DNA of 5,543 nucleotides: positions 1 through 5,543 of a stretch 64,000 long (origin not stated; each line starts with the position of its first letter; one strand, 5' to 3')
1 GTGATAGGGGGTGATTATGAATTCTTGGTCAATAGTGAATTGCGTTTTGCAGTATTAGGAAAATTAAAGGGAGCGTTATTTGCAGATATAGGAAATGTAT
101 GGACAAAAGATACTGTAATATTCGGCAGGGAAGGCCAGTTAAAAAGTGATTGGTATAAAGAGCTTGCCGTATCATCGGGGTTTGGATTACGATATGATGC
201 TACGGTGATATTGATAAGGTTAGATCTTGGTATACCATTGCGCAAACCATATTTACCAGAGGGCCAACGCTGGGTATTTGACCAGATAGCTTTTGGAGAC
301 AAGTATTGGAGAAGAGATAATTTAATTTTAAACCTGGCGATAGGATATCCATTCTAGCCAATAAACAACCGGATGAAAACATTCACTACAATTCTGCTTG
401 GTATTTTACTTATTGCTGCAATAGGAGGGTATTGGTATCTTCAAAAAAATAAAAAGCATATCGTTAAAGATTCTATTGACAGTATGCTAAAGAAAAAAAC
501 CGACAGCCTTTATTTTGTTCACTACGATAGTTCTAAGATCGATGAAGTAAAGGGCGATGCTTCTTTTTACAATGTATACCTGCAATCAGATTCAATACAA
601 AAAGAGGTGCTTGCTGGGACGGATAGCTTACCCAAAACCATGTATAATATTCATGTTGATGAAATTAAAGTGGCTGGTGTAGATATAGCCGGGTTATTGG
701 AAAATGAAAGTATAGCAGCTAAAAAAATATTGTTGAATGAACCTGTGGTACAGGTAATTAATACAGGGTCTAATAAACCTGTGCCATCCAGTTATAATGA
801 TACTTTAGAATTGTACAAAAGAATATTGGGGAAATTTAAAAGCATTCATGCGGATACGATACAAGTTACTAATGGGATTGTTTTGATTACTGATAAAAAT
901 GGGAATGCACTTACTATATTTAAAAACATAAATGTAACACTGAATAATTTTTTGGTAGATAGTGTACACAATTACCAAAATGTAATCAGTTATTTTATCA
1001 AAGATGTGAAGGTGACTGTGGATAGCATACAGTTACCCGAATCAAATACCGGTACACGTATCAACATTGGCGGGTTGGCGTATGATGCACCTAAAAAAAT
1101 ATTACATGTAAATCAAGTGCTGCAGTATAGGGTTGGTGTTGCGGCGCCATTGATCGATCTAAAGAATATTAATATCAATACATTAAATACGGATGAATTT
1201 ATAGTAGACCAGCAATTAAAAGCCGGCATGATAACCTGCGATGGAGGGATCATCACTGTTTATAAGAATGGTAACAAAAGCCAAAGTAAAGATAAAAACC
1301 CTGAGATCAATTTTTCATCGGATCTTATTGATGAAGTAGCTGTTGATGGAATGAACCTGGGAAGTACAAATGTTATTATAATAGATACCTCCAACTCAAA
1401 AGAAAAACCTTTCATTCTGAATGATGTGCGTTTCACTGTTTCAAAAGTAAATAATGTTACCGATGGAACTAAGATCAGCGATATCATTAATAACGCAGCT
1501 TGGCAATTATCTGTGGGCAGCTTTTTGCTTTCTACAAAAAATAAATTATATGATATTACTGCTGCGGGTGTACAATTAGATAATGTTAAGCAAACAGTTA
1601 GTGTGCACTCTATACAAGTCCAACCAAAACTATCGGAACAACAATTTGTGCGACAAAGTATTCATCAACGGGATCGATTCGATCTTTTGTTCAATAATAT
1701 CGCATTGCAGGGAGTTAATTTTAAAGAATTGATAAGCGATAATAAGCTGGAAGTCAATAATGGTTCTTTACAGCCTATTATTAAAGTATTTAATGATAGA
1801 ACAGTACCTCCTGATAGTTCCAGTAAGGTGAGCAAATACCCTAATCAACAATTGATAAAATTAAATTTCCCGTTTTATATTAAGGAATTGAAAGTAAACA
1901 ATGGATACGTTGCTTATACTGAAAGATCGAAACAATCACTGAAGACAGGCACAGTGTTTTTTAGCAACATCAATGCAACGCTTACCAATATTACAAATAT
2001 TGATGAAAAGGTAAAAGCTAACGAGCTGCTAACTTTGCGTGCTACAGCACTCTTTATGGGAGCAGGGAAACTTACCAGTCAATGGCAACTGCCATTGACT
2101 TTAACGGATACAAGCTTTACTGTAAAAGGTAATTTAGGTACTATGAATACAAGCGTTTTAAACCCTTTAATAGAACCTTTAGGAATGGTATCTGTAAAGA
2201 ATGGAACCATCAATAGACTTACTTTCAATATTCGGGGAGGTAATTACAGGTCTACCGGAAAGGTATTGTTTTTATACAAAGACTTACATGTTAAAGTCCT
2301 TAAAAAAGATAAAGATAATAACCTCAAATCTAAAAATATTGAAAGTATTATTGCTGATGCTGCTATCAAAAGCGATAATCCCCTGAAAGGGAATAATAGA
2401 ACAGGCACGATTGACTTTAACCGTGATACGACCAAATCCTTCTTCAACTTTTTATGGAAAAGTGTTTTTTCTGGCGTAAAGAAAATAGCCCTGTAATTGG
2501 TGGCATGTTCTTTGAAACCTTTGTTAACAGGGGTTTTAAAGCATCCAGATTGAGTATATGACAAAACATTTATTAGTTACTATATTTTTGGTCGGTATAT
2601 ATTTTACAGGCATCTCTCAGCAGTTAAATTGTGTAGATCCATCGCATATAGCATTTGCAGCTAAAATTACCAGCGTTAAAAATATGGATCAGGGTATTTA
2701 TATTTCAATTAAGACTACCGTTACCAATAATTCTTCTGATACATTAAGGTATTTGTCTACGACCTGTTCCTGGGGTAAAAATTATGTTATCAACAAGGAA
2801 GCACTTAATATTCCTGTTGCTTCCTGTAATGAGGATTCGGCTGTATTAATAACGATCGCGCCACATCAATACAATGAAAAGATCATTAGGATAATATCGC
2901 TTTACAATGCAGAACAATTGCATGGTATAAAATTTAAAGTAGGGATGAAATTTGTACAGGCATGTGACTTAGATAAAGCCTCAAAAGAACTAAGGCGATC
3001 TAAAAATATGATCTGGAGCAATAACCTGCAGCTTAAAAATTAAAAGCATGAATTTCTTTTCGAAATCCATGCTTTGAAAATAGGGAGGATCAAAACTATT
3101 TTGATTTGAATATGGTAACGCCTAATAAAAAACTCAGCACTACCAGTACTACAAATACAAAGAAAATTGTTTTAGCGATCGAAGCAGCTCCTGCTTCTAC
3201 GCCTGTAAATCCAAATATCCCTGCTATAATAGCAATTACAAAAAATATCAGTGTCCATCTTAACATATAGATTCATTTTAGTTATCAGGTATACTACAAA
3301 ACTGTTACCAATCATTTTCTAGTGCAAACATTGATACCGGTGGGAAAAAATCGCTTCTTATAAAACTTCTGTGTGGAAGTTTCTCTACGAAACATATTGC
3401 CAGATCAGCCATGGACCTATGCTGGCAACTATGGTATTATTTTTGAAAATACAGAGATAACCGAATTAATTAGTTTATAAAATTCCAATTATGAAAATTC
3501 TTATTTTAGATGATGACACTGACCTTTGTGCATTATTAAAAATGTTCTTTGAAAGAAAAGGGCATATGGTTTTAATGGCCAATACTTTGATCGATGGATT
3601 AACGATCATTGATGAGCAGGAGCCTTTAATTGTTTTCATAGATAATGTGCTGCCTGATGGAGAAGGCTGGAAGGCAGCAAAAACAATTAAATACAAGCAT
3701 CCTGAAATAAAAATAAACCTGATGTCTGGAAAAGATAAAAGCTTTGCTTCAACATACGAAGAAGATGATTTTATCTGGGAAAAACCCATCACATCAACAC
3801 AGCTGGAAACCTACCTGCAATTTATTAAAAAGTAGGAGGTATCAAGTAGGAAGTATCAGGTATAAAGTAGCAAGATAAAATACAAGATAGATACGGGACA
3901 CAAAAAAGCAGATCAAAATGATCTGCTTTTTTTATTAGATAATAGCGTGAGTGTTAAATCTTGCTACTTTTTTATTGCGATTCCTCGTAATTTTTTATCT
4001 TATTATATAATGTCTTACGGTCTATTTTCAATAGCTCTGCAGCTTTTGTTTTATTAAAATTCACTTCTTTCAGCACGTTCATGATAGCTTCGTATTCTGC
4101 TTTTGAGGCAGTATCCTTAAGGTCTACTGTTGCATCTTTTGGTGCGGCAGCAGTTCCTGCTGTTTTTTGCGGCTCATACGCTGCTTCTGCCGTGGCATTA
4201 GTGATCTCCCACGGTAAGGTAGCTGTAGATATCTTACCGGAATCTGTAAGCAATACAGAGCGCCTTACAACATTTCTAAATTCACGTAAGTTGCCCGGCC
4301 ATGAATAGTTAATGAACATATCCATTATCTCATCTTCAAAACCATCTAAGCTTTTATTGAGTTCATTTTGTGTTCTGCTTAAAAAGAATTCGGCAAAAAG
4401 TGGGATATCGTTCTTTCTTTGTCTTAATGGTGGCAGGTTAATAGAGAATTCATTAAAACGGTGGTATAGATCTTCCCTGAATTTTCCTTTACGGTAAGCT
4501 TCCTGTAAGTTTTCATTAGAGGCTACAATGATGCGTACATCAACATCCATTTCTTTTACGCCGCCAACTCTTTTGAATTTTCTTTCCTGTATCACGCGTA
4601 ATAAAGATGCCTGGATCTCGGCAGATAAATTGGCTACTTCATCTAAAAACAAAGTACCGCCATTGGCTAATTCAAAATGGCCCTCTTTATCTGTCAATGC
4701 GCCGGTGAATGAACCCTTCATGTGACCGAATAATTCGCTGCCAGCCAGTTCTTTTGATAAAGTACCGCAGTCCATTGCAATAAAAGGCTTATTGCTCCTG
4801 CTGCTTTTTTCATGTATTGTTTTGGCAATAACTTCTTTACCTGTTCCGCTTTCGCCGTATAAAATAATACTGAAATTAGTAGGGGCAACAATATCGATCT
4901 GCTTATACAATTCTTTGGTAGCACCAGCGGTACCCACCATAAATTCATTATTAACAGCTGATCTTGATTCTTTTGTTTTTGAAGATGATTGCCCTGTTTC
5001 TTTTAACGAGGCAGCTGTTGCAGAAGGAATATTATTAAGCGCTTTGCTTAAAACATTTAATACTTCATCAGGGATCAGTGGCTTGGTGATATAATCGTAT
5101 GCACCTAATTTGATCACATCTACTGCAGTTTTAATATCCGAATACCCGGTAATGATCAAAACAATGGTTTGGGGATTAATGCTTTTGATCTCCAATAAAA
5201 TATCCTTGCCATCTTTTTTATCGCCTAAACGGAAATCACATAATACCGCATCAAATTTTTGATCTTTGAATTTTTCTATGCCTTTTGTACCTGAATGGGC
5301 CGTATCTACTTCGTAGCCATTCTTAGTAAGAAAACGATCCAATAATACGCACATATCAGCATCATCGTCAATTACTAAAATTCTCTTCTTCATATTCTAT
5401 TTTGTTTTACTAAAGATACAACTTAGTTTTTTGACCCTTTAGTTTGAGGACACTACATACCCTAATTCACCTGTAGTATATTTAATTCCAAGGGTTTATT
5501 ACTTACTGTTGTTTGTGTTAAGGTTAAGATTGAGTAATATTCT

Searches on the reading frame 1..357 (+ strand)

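Call 21: search_protein_families(library=pfam, proteins=[window:1-357:+], max_evalue=0.001)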
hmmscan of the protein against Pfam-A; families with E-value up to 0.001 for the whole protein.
window:1-357:+ (118 aa): 1 family
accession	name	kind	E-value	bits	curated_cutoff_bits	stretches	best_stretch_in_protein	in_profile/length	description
PF01103.29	Omp85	-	2.5e-11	44.1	24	1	2-93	225-319/325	Omp85 superfamily domain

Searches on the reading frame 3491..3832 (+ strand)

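Call 21: search_protein_families(library=pfam, proteins=[window:3491-3832:+], max_evalue=0.001)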
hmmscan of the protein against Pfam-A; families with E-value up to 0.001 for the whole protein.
window:3491-3832:+ (114 aa): 1 family
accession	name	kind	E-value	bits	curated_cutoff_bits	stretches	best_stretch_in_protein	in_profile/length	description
PF00072.30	Response_reg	-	6e-12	46.2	30.2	1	3-107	1-108/111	Response regulator receiver domain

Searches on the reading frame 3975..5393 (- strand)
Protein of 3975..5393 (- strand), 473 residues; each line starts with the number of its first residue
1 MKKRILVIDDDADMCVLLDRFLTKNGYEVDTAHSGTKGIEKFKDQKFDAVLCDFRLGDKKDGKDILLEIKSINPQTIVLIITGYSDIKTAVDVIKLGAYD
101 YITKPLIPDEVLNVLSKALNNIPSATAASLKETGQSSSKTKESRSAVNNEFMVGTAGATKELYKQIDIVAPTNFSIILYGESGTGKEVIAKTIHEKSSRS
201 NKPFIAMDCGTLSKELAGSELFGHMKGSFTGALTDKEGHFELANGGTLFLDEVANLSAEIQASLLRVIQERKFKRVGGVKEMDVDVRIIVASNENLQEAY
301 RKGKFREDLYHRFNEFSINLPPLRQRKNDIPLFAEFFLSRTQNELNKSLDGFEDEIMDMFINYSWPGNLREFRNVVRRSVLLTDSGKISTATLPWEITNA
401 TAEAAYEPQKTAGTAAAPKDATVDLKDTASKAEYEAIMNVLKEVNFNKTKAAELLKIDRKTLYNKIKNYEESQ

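Call 4: search_protein_families(library=pfam, proteins=[window:3975-5393:-], max_evalue=0.01)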
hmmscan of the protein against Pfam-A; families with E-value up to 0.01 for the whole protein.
window:3975-5393:- (473 aa): 11 families
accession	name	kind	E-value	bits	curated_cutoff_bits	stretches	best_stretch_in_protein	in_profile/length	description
PF00158.32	Sigma54_activat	-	9.9e-65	217.8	20.2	1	153-318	2-167/168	Sigma-54 interaction domain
PF00072.30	Response_reg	-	1.1e-24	87.1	30.2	1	5-114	1-109/111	Response regulator receiver domain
PF25601.1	AAA_lid_14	-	2.8e-22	78.8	27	1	324-404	1-81/87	AAA+ ATPase lid domain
PF14532.12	Sigma54_activ_2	-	5e-21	75.8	25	1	153-323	1-138/138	Sigma-54 interaction domain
PF07728.20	AAA_5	-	1.4e-12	48.2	22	1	176-313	2-139/139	AAA domain (dynein-related subfamily)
PF02954.25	HTH_8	-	1.3e-11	44.5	22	1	432-469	5-42/42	Bacterial regulatory protein, Fis family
PF07724.20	AAA_2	-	1.3e-06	29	27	1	174-298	4-129/166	AAA domain (Cdc48 subfamily)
PF00004.35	AAA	-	2.1e-06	28.6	21.2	1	176-306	1-124/131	ATPase family associated with various cellular activities (AAA)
PF20030.5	bpMoxR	-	2.3e-06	27.3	27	1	169-298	27-149/205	MoxR domain in the MoxR-vWA-beta-propeller ternary systems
PF01078.27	Mg_chelatase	-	8.7e-06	25.7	20.3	0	233-293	95-157/207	Magnesium chelatase, subunit ChlI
PF23198.2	PDE8A_N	-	0.0075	16.6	29.6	0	23-82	31-90/147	PDE8A-like, N-terminal domain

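Call 26: find_homologous_proteins(query=window:3975-5393:-, max_evalue=1e-100)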
Query window:3975-5393:- (473 aa): 7937 proteins with E <= 1e-100 among 8000 candidates; the best 120 are listed.
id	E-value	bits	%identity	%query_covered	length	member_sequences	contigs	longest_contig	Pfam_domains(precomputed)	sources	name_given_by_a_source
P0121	0.0e+0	1039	100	100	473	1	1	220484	PF20030.6,PF00158.33,PF07724.21,PF25601.2,PF02954.26,PF00004.36,PF14532.13,PF07728.21,PF00072.31,PF01078.28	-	-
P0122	6.5e-283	956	92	100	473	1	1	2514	PF20030.6,PF00158.33,PF07724.21,PF25601.2,PF02954.26,PF00004.36,PF14532.13,PF07728.21,PF00072.31,PF01078.28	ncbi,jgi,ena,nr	ncbi:MAG TPA: sigma-54 dependent transcriptional regulator [Cytophagaceae bacterium]|jgi:two-compone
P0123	7.7e-283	956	92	100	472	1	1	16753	PF20030.6,PF00158.33,PF07724.21,PF25601.2,PF02954.26,PF00004.36,PF14532.13,PF07728.21,PF00072.31,PF01078.28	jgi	jgi:two-component system response regulator HydG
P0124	4.6e-280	947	91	100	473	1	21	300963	PF20030.6,PF00158.33,PF07724.21,PF25601.2,PF02954.26,PF00004.36,PF14532.13,PF07728.21,PF00072.31,PF01078.28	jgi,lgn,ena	-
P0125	2.3e-279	944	91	100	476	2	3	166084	PF20030.6,PF00158.33,PF07724.21,PF25601.2,PF02954.26,PF00004.36,PF14532.13,PF07728.21,PF00072.31,PF01078.28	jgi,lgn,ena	jgi:two-component system response regulator HydG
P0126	3.1e-278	941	91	100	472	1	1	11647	PF20030.6,PF00158.33,PF07724.21,PF25601.2,PF02954.26,PF00004.36,PF14532.13,PF07728.21,PF00072.31,PF01078.28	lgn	-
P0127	9.1e-275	929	90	100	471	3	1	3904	PF20030.6,PF00158.33,PF07724.21,PF25601.2,PF02954.26,PF00004.36,PF14532.13,PF07728.21,PF00072.31,PF01078.28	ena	-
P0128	4.6e-274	927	90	100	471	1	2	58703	PF20030.6,PF00158.33,PF07724.21,PF25601.2,PF02954.26,PF00004.36,PF14532.13,PF07728.21,PF00072.31,PF01078.28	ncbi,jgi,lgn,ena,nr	ncbi:MAG TPA: sigma-54 dependent transcriptional regulator [Ferruginibacter sp.]|jgi:two-component s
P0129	1.1e-271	919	89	100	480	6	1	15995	PF20030.6,PF00158.33,PF07724.21,PF25601.2,PF02954.26,PF00004.36,PF14532.13,PF07728.21,PF00072.31,PF01078.28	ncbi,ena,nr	ncbi:MAG TPA: sigma-54 dependent transcriptional regulator [Ferruginibacter sp.]|nr:sigma-54 depende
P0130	2.3e-267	905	87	100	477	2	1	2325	PF20030.6,PF00158.33,PF07724.21,PF25601.2,PF02954.26,PF00004.36,PF14532.13,PF07728.21,PF00072.31,PF01078.28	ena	-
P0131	5.5e-267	904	87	100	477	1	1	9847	PF20030.6,PF00158.33,PF07724.21,PF25601.2,PF02954.26,PF00004.36,PF14532.13,PF07728.21,PF00072.31,PF01078.28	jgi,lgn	-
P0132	4.9e-265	897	86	100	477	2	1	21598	PF20030.6,PF00158.33,PF07724.21,PF25601.2,PF02954.26,PF00004.36,PF14532.13,PF07728.21,PF00072.31,PF01078.28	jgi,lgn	jgi:two-component system response regulator HydG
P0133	5.8e-244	828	79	100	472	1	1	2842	PF20030.6,PF00158.33,PF07724.21,PF25601.2,PF02954.26,PF00004.36,PF14532.13,PF07728.21,PF00072.31,PF01078.28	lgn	-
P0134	7.6e-243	824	79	100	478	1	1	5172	PF20030.6,PF00158.33,PF07724.21,PF25601.2,PF02954.26,PF14532.13,PF07728.21,PF00072.31,PF01078.28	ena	-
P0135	1.7e-241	820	78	100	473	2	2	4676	PF20030.6,PF00158.33,PF07724.21,PF25601.2,PF02954.26,PF00004.36,PF14532.13,PF07728.21,PF00072.31,PF01078.28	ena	-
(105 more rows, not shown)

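Call 27: find_encoding_contigs(protein=P0128, flank=10000, max_places=2)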
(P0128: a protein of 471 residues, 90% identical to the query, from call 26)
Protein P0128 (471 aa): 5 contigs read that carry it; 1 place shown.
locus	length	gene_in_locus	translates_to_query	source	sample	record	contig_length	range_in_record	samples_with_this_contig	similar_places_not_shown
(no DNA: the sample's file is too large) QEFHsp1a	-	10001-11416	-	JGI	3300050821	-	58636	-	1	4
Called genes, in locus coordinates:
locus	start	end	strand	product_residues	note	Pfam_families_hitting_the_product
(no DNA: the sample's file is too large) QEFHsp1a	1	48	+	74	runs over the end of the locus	-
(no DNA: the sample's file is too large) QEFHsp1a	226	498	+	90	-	PF12732:YtxH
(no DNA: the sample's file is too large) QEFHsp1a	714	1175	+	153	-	PF16242:Pyrid_ox_like (weak)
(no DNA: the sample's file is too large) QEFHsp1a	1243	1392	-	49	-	-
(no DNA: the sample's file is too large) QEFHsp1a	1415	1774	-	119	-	-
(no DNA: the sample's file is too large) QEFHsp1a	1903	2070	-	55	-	-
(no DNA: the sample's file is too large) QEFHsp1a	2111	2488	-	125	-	-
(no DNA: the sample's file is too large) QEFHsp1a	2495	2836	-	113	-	-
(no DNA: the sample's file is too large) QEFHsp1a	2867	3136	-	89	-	PF12732:YtxH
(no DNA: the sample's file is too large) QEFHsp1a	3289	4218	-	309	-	PF02470:MlaD, PF28544:Helical_needle (faint)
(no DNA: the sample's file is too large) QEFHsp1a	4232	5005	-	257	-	PF00005:ABC_tran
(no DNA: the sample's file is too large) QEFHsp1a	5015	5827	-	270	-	PF02405:MlaE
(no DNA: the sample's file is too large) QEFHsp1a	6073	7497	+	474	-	PF05227:CHASE3, PF00512:HisKA, PF02518:HATPase_c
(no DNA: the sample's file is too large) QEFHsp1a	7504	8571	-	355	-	PF01594:AI-2E_transport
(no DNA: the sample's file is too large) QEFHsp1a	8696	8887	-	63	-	PF05532:CsbD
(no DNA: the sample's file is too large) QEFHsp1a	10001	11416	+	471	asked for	PF00072:Response_reg, PF00158:Sigma54_activat, PF14532:Sigma54_activ_2, PF20030:bpMoxR (weak), PF00004:AAA (weak), PF07728:AAA_5, PF25601:AAA_lid_14, PF02954:HTH_8, +2 more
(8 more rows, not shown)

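Call 80: search_protein_families(library=ncbifam, proteins=[window:3975-5393:-], max_evalue=1e-10)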
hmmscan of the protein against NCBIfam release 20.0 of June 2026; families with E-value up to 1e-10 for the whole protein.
window:3975-5393:- (473 aa): 58 families (the best 25 are shown)
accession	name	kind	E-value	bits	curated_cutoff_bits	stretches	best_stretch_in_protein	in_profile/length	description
NF007689.0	PRK10365.1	equivalog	1.1e-114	383.6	760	1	4-466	7-439/441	sigma-54-dependent response regulator transcription factor ZraR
NF008469.0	PRK11361.1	equivalog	1.6e-113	379.9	714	1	3-469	5-454/461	acetoacetate metabolism transcriptional regulator AtoC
TIGR01818.1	ntrC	equivalog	1.7e-110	370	558.6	1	5-468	1-462/463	nitrogen regulation protein NR(I)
TIGR02915.1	PEP_resp_reg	equivalog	4.7e-107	358.6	502.6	1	5-470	1-443/445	PEP-CTERM-box response regulator transcription factor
NF041946.1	LuxO_transreg_Vib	equivalog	1.5e-103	347.1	800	1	8-471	2-462/463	quorum-sensing sigma-54 dependent transcriptional regulator LuxO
NF041552.1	TF_PrdR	equivalog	2.9e-99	333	795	1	149-470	263-577/577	sigma-54 dependent transcriptional regulator PrdR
TIGR01817.1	nifA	equivalog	1.1e-98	331.3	528.85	1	122-467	168-525/534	nif-specific transcriptional activator NifA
NF038308.1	RNA_repair_RtcR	equivalog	6.9e-97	325.5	650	1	119-469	149-516/530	RNA repair transcriptional activator RtcR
NF003451.0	PRK05022.1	equivalog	1.5e-96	324.1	476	1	93-465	134-504/512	nitric oxide reductase transcriptional regulator NorR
NF051870.1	NAssimRespRegNtrX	equivalog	2.3e-96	323.5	600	1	4-468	3-449/452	nitrogen assimilation response regulator NtrX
NF011695.0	PRK15115.1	equivalog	5.4e-94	315.5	763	1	4-393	8-378/445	two-component system response regulator GlrR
NF008176.1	PRK10923.1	equivalog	8e-94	314.8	620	1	4-468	5-465/469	nitrogen regulation protein NR(I)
NF050807.1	TransRegFlbDCaul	equivalog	8.3e-89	298.5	750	1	149-471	117-440/454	sigma-54-dependent transcriptional regulator FlbD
NF049963.1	RespRegFlgRCampy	domain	9.1e-87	291.7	750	1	5-393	3-377/429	fla regulon two-component system response regulator FlgR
TIGR02974.1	phageshock_pspF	equivalog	2e-82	277.1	443.55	1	153-469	2-336/336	phage shock protein operon transcriptional activator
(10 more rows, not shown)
